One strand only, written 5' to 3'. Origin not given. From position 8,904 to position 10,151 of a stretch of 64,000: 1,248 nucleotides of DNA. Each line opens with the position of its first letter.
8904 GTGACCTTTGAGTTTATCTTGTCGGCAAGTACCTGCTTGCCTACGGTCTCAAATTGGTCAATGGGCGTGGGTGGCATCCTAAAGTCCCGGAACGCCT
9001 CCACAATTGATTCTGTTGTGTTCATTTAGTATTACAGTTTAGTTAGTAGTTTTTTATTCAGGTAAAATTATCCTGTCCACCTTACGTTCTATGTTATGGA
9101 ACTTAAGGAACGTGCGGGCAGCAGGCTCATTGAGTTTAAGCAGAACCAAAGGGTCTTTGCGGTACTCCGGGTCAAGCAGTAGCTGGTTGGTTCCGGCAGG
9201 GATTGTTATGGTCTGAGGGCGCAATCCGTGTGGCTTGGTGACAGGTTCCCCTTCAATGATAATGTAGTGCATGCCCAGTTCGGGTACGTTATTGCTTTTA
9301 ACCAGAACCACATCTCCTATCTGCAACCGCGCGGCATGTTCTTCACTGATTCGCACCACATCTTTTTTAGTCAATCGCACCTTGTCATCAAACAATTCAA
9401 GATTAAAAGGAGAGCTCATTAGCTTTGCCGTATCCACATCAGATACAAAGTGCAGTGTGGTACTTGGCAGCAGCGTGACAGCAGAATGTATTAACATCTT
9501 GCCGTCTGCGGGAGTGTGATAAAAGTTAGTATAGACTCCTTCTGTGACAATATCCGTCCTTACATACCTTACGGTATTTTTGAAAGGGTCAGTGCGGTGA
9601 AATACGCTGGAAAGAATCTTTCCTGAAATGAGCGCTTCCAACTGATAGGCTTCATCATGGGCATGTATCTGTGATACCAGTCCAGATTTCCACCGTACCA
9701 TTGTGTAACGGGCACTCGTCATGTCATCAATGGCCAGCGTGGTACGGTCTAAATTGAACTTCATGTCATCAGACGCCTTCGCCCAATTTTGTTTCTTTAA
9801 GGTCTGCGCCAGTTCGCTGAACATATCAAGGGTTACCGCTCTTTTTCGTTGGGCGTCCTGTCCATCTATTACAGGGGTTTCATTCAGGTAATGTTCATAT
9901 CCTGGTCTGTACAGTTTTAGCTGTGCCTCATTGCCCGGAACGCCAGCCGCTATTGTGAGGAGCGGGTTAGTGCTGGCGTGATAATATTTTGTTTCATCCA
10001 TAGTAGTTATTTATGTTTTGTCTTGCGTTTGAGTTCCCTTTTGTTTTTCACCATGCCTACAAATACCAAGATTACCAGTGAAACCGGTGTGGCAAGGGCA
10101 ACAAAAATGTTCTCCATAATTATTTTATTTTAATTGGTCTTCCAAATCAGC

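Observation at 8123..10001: Phage-encoded isonitrile synthase (PvcA/IsnA/Dit1 family) paired with a 3-His CDO-like cupin instead of the usual PvcB-type partner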

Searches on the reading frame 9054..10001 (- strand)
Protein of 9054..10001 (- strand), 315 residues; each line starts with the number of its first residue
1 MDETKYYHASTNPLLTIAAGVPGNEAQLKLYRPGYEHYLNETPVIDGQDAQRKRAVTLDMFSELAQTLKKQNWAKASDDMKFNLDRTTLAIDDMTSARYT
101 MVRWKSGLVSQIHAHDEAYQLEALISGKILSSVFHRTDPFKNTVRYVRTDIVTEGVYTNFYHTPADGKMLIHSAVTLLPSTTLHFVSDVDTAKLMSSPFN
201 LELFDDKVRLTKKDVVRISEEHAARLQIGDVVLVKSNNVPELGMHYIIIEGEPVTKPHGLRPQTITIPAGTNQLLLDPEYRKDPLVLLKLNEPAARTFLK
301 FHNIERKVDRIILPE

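Call 3: search_protein_families(library=pfam, proteins=[window:9054-10001:-], max_evalue=1)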
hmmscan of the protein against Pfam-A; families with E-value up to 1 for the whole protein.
window:9054-10001:- (315 aa): 3 families
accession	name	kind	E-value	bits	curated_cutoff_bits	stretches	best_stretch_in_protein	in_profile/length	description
PF18701.6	DUF5641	-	0.14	12.8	23.1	0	68-117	26-69/94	Family of unknown function (DUF5641)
PF14686.12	fn3_3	-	0.2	11.9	24.4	1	70-112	25-60/75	Polysaccharide lyase family 4, domain II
PF23954.1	DUF7283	-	0.22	11.9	27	0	105-150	84-126/142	Family of unknown function (DUF7283)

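Call 4: search_protein_families(library=phrogs, proteins=[window:9054-10001:-], max_evalue=0.01)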
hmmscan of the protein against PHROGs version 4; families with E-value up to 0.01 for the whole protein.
window:9054-10001:- (315 aa): 0 families

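Call 5: search_protein_families(library=ncbifam, proteins=[window:9054-10001:-], max_evalue=1)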
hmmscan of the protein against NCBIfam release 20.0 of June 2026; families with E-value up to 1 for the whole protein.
window:9054-10001:- (315 aa): 0 families

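Call 13: search_solved_structures(query=window:9054-10001:-, max_evalue=10, show_alignments=1)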
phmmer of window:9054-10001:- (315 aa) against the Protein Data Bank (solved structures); distinct sequences matched with E-value up to 10: 1.
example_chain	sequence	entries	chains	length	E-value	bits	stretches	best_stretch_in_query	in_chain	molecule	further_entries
6u4l_A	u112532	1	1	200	1.1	11.5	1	80-144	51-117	Cysteine dioxygenase type 1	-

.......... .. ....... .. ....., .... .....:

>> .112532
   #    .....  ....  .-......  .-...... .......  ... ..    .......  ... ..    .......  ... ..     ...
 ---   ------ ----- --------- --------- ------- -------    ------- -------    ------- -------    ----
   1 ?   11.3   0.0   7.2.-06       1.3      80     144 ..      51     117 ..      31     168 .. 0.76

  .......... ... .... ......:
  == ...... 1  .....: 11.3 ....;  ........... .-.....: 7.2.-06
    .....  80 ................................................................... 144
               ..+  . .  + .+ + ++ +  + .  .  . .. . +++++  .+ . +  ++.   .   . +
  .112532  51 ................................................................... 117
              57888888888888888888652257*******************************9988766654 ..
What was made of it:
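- On Thiol dioxygenase (CDO_I PF05995 / PCO_ADO PF07847): HMMER aligns it to CDO R57 (call 13).
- Checked: It has no Pfam, PHROG or NCBIfam hit (calls 3-5), and its only PDB match is CDO at E 1.1 (call 13).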

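Call 14: find_homologous_proteins(query=window:9054-10001:-, max_evalue=0.001)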
Query window:9054-10001:- (315 aa): 2 proteins with E <= 0.001 among 1042 candidates.
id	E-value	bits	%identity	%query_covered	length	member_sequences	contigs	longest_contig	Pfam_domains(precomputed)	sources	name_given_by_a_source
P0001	2.4e-207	705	100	100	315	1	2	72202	-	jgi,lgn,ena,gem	jgi:hypothetical protein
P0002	1.3e-27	115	33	88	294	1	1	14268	-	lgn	-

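Call 16: find_encoding_contigs(protein=P0002, flank=10000, max_places=4)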
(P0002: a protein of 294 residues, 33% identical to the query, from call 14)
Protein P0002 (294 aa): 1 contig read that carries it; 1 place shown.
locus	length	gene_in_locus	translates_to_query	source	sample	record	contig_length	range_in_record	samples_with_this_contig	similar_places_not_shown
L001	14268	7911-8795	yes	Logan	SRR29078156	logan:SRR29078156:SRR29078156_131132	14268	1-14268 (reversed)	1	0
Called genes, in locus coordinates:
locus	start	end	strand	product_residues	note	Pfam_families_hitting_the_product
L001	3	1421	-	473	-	?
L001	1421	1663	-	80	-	-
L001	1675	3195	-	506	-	PF03237:Terminase_6N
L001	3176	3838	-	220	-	-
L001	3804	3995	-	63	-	-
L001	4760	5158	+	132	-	-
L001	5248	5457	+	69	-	-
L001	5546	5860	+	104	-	-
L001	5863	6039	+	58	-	-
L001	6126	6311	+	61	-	-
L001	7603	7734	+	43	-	-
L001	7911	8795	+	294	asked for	-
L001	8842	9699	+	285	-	PF05141:DIT1_PvcA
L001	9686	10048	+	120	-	-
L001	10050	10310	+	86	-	-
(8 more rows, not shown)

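Call 17: find_encoding_contigs(protein=P0001, flank=10000, max_places=4)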
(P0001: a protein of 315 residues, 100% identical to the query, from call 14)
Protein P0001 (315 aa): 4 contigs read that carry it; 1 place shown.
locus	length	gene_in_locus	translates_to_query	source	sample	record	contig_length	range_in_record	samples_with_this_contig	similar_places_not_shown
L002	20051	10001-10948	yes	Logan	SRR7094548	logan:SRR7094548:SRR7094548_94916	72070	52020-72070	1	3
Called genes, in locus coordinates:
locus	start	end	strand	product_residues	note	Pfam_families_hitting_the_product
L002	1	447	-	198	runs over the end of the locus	-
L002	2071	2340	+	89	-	-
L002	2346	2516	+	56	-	-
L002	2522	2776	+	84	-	-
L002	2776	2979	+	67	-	-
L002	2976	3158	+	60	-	-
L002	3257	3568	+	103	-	-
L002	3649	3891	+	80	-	-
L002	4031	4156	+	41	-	-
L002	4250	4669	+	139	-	-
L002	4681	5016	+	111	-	-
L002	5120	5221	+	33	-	-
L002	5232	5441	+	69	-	-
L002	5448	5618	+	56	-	-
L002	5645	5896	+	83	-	-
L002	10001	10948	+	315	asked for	-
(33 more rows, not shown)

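Call 28: find_homologous_proteins(query=A2, max_evalue=0.001)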
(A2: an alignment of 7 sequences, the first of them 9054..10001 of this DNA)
Query A2 (7 sequences) (315 aa, profile of the alignment): 156 proteins with E <= 0.001 among 5329 candidates; the best 120 are listed.
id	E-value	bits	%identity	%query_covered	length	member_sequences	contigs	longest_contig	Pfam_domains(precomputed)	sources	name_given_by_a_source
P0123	3.9e-148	511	32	100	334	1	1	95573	-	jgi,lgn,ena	-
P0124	5.2e-146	504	34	94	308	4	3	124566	-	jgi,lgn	-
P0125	1.4e-130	453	35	98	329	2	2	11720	-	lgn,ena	-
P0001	3.0e-130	452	100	100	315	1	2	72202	-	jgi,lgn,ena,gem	jgi:hypothetical protein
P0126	4.7e-130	451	32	97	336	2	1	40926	-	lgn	-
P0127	1.1e-128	447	33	95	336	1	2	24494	-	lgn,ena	-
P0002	4.5e-127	442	33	88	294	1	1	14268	-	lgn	-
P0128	7.1e-126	438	34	97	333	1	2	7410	-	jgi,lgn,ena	-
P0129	1.5e-125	437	34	97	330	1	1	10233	-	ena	-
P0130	6.1e-125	435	34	100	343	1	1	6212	-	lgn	-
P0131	2.2e-124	433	35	94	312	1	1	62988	-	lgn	-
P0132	4.2e-124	432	34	95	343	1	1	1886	-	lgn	-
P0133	5.6e-124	431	37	100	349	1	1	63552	-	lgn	-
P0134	2.0e-123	430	33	97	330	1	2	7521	-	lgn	-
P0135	5.2e-123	428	35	93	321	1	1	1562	-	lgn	-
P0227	5.6e-108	379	34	98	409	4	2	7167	-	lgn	-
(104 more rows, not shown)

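Call 32: search_solved_structures(query=A3, max_evalue=10, show_alignments=3)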
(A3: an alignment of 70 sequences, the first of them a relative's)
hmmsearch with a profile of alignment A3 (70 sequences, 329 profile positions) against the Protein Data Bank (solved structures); distinct sequences matched with E-value up to 10: 24.
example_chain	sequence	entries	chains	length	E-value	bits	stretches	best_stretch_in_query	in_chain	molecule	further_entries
9t7v_A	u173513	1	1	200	0.00033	23.1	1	107-166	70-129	Cysteine dioxygenase type 1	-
6bgf_A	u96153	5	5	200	0.00055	22.4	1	107-166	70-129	Cysteine dioxygenase type 1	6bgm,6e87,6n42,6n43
6bpr_A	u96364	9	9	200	0.00059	22.2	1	107-166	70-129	Cysteine dioxygenase type 1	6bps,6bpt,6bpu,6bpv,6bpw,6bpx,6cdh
8vl9_D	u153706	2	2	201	0.00061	22.2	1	107-165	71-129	Cysteine dioxygenase type 1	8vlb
2ic1_A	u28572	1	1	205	0.00064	22.1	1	107-165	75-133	Cysteine dioxygenase type 1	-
5fdb_A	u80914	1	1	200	0.00077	21.9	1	107-165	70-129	Cysteine dioxygenase type 1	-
4xet_A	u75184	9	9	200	0.0013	21.2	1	108-164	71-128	Cysteine dioxygenase type 1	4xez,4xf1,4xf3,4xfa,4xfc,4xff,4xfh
6u1m_A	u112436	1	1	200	0.0013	21.1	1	107-164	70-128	Cysteine dioxygenase type 1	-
4yyo_A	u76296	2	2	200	0.0013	21.1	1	108-164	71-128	Cysteine dioxygenase type 1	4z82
2b5h_A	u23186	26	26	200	0.0014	21.1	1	108-164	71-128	Cysteine dioxygenase type I | Cysteine dioxygenase type 1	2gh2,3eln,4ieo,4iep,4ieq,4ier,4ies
2atf_A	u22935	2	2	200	0.0014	21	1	108-164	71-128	Cysteine dioxygenase type I | Cysteine dioxygenase type 1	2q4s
6u4s_A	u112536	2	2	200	0.0014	21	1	108-164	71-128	Cysteine dioxygenase type 1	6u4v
4ubh_A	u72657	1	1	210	0.0014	21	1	108-164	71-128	Cysteine dioxygenase type 1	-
4pix_A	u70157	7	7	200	0.0015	20.9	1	108-164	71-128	Cysteine dioxygenase type 1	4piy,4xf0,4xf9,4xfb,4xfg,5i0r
4yni_A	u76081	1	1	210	0.0015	20.9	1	108-164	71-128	Cysteine dioxygenase type 1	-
4qm8_A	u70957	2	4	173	0.67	12.2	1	103-153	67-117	Cysteine dioxygenase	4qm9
3eqe_A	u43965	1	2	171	0.68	12.2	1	103-153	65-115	Putative cystein dioxygenase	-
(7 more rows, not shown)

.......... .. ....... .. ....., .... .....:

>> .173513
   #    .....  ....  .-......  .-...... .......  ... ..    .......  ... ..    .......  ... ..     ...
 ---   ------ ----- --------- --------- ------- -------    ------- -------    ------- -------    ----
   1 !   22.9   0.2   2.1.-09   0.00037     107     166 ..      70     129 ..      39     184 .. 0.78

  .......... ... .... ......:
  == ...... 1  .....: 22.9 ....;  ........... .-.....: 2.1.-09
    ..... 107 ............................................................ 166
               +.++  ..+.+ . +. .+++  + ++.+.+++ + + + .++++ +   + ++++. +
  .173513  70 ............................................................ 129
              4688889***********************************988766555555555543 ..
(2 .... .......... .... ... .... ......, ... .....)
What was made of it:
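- Checked: The call becomes significant at family level: a 70-sequence profile hits 20 CDO entries at E 3e-4 to 4e-3 (call 32).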

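Call 33: search_protein_families(library=pfam, alignment_id=A3, max_evalue=0.1)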
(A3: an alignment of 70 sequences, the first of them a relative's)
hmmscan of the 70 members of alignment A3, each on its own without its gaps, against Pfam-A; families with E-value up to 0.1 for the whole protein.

A. member 1, P0001 (315 aa): 0 families

B. families by the number of members that match (of 70 scanned): 7 families
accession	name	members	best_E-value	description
PF05995.18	CDO_I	35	6.2e-05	Cysteine dioxygenase type I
PF07847.18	PCO_ADO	9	0.0018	PCO_ADO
PF12802.13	MarR_2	1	0.029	MarR family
PF24227.1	DUF7443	1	0.056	Domain of unknown function (DUF7443)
PF01054.23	MMTV_SAg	1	0.057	Mouse mammary tumour virus superantigen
PF23572.1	GH3_C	1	0.078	GH3 family C-terminal domain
PF01992.21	vATP-synt_AC39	1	0.082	ATP synthase (C/AC39) subunit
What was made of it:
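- On Thiol dioxygenase (CDO_I PF05995 / PCO_ADO PF07847): Only weak hits appear among relatives (35 of 70, best E 6e-5; call 33).
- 35 of 70 members hit CDO_I and 9 hit PCO_ADO (call 33).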

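Call 38: predict_structure(alignment_id=A3)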
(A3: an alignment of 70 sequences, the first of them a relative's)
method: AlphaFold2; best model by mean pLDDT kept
length: 315 residues; sequences in the alignment: 70
mean_pLDDT: 92.6   pTM: 0.89
mean pLDDT of the five models: 92.6, 92.5, 92.0, 91.5, 91.3
residues with pLDDT >= 90: 253; 70-90: 51; 50-70: 10; < 50: 1
segments of 3 or more residues with pLDDT < 50: none
pLDDT, mean of each block of 10 residues (from residue 1): 92 93 90 98 93 97 98 96 97 94 97 86 98 94 96 96 85 97 87 65 96 96 96 95 96 85 92 78 94 98 96 94
secondary structure, 60 per line:
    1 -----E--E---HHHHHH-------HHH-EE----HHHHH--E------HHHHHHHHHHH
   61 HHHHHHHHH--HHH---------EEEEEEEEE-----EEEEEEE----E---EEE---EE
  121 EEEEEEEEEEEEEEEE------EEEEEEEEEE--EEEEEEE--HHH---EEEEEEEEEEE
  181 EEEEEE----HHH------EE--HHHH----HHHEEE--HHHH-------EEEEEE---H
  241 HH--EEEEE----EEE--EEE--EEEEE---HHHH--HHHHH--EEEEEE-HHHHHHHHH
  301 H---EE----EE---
elements in order: H13-18 H36-40 H50-69 E84-92 E98-104 E113-115 E119-136 E143-152 E155-161 E170-186 H204-207 E215-217 H220-223 E231-236 E245-249 E254-256 E259-261 E264-268 H272-275 H278-282 E285-290 H292-301
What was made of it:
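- On Thiol dioxygenase (CDO_I PF05995 / PCO_ADO PF07847): AF2 pLDDT 92.6 (call 38).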

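Call 41: fold_search(model_id=the predicted structure, library=pdb)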
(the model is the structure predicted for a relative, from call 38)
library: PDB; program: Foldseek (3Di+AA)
matches with E <= 10: 1743; with E <= 0.001: 216
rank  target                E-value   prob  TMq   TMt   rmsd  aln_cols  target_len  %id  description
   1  3eqe_A                5.7e-08  1.00  0.32  0.59   6.5       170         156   15  Crystal structure of the YubC protein from Bacillus subtilis. Northeast Structural Genomics Consortium target SR112. (released 2008-10-14)
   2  4qm9_A                8.1e-08  1.00  0.32  0.61   4.6       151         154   16  Crystal Structure of a Putative Cysteine Dioxygenase From Bacillus subtilis with Cys-bound (released 2014-11-19)
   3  4qm9_B                2.6e-07  1.00  0.31  0.59   4.1       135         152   17  Crystal Structure of a Putative Cysteine Dioxygenase From Bacillus subtilis with Cys-bound (released 2014-11-19)
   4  8vni                  7.6e-07  1.00  0.36  0.55   3.7       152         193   16  A ligand-free crystal structure of mercaptosuccinate dioxygenase (released 2026-01-14)
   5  3eqe_B                1.5e-06  1.00  0.29  0.56   4.3       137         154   17  Crystal structure of the YubC protein from Bacillus subtilis. Northeast Structural Genomics Consortium target SR112. (released 2008-10-14)
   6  4ubg                  1.6e-06  1.00  0.29  0.46   8.4       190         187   15  Resting state of rat cysteine dioxygenase C93G variant (released 2014-11-26)
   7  6u4s                  1.7e-06  1.00  0.30  0.47   4.9       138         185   17  wild type cysteine dioxygenase (released 2020-07-08)
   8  7chi                  2.0e-06  1.00  0.31  0.43  12.3       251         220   11  crystal structure of pco5 (released 2020-11-25)
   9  6u4l                  2.3e-06  1.00  0.30  0.49   4.8       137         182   18  cysteine dioxygenase variant - C93E (released 2020-07-08)
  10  4tlf_C                2.3e-06  1.00  0.31  0.47  18.1       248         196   12  Crystal structure of Thiol dioxygenase from Pseudomonas aeruginosa (released 2015-06-17)
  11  4tlf_A                2.5e-06  1.00  0.36  0.56  14.2       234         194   12  Crystal structure of Thiol dioxygenase from Pseudomonas aeruginosa (released 2015-06-17)
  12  4z82                  3.0e-06  1.00  0.31  0.49   4.9       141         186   17  Cysteine bound rat cysteine dioxygenase C164S variant at pH 8.1 (released 2016-06-01)
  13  6xb9_L                3.3e-06  1.00  0.32  0.51  14.6       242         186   13  Crystal structure of Azotobacter vinelandii 3-mercaptopropionic acid dioxygenase in complex with 3-hydroxypropionic ac (released 2021-03-03)
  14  4yyo                  3.3e-06  1.00  0.30  0.46   8.4       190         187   15  Resting state of rat cysteine dioxygenase C164S variant (released 2016-06-01)
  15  4pix                  3.6e-06  1.00  0.29  0.46   8.4       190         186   15  Unliganded Cysteine Dioxygenase C93A variant at pH 6.2 (released 2016-02-17)
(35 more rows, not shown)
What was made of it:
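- On Thiol dioxygenase (CDO_I PF05995 / PCO_ADO PF07847): The Foldseek top ~19 hits are all thiol dioxygenases (B. subtilis CDO 3eqe and 4qm9, MSDO 8vni, rat and human CDO, PCO4/5, MDO), at E 6e-8 to 1e-5 and probability 1.00 (call 41).
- Checked: In addition, 35 of 70 members weakly hit PF05995 (call 33), and the structure model matches thiol dioxygenases at Foldseek E 6e-8 to 1e-5 (call 41).
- The AF2 model has pLDDT 92.6 (call 38), and the best Foldseek matches are B. subtilis CDO, mercaptosuccinate dioxygenase, rat CDO, MDO and PCO (call 41). PCO and ADO-type enzymes, which act on protein N-terminal Cys, are among the sequence and structure neighbours of the cupin (calls 33, 41).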

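Call 42: fold_search(model_id=the predicted structure, library=viral)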
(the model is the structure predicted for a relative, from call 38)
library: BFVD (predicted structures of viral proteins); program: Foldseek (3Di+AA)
matches with E <= 10: 1409; with E <= 0.001: 28
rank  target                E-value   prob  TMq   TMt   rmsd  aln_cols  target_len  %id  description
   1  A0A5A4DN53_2          3.9e-05  1.00  0.29  0.10   7.0       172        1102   12  Methyltransferase and helicase domain protein [Grapevine leafroll-associated virus 1]
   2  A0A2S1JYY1            5.3e-05  0.99  0.25  0.08  21.5       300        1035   12  Replicase (Fragment) [Grapevine virus T]
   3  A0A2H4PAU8            9.6e-05  0.92  0.24  0.27  21.6       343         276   11  (no name in the UniProt tables at hand)
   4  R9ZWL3                1.1e-04  1.00  0.20  0.37  18.2       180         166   12  Cupin domain containing protein [Cellulophaga phage phi17:2]
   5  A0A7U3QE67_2          1.4e-04  1.00  0.23  0.08   7.9       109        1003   14  (no name in the UniProt tables at hand)
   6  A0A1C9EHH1            1.8e-04  1.00  0.25  0.50   5.0       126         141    9  Uncharacterized protein [Mycobacterium phage Tonenili]
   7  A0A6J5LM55            2.2e-04  1.00  0.23  0.42   5.4       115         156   15  Uncharacterized protein [uncultured Caudovirales phage]
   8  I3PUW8                2.2e-04  0.99  0.20  0.36  14.3       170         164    8  (no name in the UniProt tables at hand)
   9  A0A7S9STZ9            2.6e-04  1.00  0.23  0.40  13.5       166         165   13  Uncharacterized protein [Virus NIOZ-UU157]
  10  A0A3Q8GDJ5            2.8e-04  1.00  0.27  0.07   5.4       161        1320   14  Methyltransferase/helicase protein (Fragment) [Grapevine leafroll-associated virus 3]
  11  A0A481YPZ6            2.9e-04  1.00  0.29  0.53   9.1       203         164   13  Cysteine dioxygenase type I [Iridovirus LCIVAC01]
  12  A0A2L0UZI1            2.9e-04  1.00  0.22  0.33   9.1       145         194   14  Cupin type-2 domain-containing protein [Agrobacterium phage Atu_ph07]
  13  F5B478                2.9e-04  1.00  0.22  0.40   7.8       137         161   12  (no name in the UniProt tables at hand)
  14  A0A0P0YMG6            2.9e-04  0.97  0.24  0.33  18.8       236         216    8  (no name in the UniProt tables at hand)
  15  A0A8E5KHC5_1          3.1e-04  1.00  0.28  0.10   5.6       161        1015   11  (no name in the UniProt tables at hand)
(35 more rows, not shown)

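Call 78: search_protein_families(library=pfam, proteins=[P0227], max_evalue=0.01)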
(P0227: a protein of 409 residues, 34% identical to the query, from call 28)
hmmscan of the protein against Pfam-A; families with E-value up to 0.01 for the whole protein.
P0227 (409 aa): 0 families

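Call 88: search_protein_families(library=padloc, proteins=[window:9054-10001:-], max_evalue=0.01)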
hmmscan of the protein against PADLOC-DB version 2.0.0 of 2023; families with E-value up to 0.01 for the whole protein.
window:9054-10001:- (315 aa): 0 families
